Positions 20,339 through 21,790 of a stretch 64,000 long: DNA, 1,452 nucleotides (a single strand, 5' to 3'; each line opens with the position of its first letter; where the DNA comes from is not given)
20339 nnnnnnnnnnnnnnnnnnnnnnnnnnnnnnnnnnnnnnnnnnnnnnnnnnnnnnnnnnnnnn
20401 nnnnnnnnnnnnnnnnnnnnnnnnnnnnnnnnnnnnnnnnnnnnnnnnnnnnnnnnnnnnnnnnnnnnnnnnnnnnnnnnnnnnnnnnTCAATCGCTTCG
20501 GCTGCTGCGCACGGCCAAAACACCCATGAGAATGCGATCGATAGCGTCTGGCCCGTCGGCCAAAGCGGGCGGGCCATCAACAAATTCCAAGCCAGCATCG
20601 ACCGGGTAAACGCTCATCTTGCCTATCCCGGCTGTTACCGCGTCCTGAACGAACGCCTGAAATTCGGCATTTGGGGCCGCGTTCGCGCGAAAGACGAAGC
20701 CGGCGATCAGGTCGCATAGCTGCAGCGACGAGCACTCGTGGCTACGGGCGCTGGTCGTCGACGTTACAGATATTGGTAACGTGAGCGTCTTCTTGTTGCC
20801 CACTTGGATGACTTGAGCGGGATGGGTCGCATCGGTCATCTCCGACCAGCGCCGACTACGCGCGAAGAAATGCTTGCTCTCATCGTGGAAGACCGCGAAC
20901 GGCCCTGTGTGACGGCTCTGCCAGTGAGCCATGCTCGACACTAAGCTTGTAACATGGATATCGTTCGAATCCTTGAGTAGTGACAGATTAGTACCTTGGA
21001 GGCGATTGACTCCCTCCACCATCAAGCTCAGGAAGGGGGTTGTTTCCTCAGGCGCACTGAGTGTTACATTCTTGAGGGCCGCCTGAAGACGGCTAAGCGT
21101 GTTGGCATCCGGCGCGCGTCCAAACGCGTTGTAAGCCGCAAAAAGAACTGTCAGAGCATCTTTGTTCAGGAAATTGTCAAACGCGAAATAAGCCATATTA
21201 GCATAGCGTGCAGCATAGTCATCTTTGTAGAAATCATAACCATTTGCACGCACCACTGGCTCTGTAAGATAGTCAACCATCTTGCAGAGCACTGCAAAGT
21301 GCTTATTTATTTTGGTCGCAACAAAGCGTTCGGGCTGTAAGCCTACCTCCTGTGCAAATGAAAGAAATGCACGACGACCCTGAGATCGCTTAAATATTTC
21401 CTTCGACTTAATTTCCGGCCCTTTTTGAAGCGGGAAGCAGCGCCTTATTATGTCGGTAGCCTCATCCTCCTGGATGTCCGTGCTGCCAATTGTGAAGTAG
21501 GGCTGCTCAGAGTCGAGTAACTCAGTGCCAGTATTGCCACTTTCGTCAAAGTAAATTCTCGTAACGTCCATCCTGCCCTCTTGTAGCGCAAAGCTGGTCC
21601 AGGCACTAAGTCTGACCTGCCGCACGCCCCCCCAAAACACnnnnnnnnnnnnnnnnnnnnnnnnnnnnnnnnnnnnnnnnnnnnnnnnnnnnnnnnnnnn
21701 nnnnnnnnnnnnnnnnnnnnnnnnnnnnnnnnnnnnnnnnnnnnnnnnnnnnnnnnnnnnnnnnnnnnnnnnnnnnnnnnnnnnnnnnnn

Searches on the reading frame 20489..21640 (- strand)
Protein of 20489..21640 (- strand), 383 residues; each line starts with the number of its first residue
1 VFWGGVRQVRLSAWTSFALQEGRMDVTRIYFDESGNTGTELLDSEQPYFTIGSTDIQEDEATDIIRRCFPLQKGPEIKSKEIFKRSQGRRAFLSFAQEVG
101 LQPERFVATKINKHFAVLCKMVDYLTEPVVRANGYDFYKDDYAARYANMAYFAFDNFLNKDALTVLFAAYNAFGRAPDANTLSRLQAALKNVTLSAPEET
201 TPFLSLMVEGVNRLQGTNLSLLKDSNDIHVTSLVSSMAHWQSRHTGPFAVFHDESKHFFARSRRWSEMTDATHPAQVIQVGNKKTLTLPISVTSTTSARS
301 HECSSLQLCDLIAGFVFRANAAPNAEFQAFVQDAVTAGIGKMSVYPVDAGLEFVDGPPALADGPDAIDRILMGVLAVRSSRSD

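Call 3: search_protein_families(library=pfam, proteins=[window:20489-21640:-], max_evalue=0.01)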
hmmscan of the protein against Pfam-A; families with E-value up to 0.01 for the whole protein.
window:20489-21640:- (383 aa): 1 family
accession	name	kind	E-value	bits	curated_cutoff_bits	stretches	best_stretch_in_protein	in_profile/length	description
PF12686.12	DUF3800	-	1.8e-09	38.9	21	1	29-319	2-149/149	Protein of unknown function (DUF3800)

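Call 4: search_protein_families(library=padloc, proteins=[window:20489-21640:-], max_evalue=0.01)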
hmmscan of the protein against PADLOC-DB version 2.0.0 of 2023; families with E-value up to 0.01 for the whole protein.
window:20489-21640:- (383 aa): 1 family
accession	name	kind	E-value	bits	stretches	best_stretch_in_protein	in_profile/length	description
PDLC04353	PDC-M04A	-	7.9e-05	20.1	0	292-320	157-185/232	-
